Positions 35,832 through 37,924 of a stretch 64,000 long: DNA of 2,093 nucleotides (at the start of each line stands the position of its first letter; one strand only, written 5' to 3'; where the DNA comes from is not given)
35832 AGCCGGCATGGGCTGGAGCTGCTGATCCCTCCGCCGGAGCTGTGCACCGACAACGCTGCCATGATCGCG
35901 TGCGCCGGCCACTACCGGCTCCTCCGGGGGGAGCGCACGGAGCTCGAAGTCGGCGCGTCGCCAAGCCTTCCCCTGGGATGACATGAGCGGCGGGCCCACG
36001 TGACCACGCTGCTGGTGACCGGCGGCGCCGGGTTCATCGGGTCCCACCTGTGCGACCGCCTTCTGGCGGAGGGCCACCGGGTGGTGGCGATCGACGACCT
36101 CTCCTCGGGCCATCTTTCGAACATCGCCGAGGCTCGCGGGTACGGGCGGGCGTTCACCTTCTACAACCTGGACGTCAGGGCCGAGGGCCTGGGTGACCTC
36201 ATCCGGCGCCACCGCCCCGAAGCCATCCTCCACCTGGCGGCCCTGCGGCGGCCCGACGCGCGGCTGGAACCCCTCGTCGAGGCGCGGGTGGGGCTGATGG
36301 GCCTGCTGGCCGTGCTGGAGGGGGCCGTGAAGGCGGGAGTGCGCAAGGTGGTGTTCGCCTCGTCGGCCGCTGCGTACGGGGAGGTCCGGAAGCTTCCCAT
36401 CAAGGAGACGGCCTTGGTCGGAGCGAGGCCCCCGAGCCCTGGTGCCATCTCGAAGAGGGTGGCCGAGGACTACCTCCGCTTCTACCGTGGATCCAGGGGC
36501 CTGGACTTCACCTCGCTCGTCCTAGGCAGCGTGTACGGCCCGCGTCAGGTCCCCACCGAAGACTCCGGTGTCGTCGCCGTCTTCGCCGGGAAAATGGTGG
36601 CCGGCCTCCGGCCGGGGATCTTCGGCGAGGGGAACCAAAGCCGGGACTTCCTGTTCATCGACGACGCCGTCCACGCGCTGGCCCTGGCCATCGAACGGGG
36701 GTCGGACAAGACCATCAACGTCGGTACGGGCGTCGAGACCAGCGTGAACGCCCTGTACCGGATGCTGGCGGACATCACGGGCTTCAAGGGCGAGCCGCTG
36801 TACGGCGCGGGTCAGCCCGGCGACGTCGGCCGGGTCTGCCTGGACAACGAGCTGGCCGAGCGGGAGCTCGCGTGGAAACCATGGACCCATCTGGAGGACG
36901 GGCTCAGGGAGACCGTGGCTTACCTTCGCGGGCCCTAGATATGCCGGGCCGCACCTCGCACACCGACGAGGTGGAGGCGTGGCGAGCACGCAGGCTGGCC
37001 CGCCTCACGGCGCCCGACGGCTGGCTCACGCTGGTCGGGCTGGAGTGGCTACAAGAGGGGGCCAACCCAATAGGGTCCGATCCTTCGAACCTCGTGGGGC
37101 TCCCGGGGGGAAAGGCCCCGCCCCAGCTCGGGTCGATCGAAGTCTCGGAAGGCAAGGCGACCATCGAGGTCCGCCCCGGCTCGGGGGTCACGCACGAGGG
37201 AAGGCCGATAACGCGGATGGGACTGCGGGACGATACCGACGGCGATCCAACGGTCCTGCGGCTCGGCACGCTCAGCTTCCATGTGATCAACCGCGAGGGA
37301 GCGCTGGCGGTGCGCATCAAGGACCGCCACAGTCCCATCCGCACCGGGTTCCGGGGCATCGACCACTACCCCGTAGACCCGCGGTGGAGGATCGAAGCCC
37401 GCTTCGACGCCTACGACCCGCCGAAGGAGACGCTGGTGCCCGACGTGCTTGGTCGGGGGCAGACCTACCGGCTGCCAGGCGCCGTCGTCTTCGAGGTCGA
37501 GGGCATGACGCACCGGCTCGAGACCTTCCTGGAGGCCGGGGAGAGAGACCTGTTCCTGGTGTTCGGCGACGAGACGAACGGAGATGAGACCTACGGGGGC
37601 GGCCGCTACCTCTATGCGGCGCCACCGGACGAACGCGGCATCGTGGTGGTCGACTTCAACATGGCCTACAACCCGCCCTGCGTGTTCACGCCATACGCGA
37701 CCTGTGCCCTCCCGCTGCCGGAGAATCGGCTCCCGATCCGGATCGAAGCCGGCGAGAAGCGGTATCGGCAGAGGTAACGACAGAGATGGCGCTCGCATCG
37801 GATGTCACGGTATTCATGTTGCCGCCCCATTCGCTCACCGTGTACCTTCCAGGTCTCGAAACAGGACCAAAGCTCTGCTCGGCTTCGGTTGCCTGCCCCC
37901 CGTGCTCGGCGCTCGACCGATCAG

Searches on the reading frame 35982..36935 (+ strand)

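Call 34: search_protein_families(library=pfam, proteins=[window:35982-36935:+], max_evalue=0.001)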
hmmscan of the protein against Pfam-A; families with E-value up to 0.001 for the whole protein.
window:35982-36935:+ (318 aa): 8 families
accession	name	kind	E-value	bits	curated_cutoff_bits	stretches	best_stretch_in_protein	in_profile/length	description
PF01370.27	Epimerase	-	5.9e-51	173.6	20.9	1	11-248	2-240/240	NAD dependent epimerase/dehydratase family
PF16363.11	GDP_Man_Dehyd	-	4.2e-46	158.4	27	1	11-311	1-332/332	GDP-mannose 4,6 dehydratase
PF01073.25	3Beta_HSD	-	1.4e-11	44.4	22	1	11-168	1-160/280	3-beta hydroxysteroid dehydrogenase/isomerase family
PF02719.21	Polysacc_synt_2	-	7.3e-09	35.7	20.2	1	10-131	1-131/293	Polysaccharide biosynthesis protein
PF13460.12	NAD_binding_10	-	2.8e-06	27.8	27.2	1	14-182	1-144/184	NAD(P)H-binding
PF00106.31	adh_short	-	2.8e-05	24.1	26.6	1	9-67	2-60/195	short chain dehydrogenase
PF07993.18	NAD_binding_4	-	0.00013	21.7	20.1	0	12-34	1-23/258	Male sterility protein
PF04321.23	RmlD_sub_bind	-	0.00017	21.2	27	1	9-93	2-66/287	RmlD substrate binding domain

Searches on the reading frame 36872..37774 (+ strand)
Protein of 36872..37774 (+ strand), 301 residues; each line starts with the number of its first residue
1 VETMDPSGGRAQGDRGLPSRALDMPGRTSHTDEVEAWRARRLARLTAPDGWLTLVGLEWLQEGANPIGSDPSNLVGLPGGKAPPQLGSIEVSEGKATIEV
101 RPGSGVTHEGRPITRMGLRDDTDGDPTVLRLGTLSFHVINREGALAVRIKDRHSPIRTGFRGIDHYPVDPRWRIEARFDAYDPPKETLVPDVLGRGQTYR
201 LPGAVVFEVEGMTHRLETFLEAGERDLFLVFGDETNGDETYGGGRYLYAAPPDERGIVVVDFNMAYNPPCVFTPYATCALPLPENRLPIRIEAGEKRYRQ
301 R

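Call 73: search_protein_families(library=pfam, proteins=[window:36872-37774:+], max_evalue=0.001)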
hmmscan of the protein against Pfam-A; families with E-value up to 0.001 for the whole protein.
window:36872-37774:+ (301 aa): 1 family
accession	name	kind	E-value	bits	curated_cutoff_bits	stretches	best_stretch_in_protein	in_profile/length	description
PF07920.16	DUF1684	-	9.3e-46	156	25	1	159-296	2-139/139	Protein of unknown function (DUF1684)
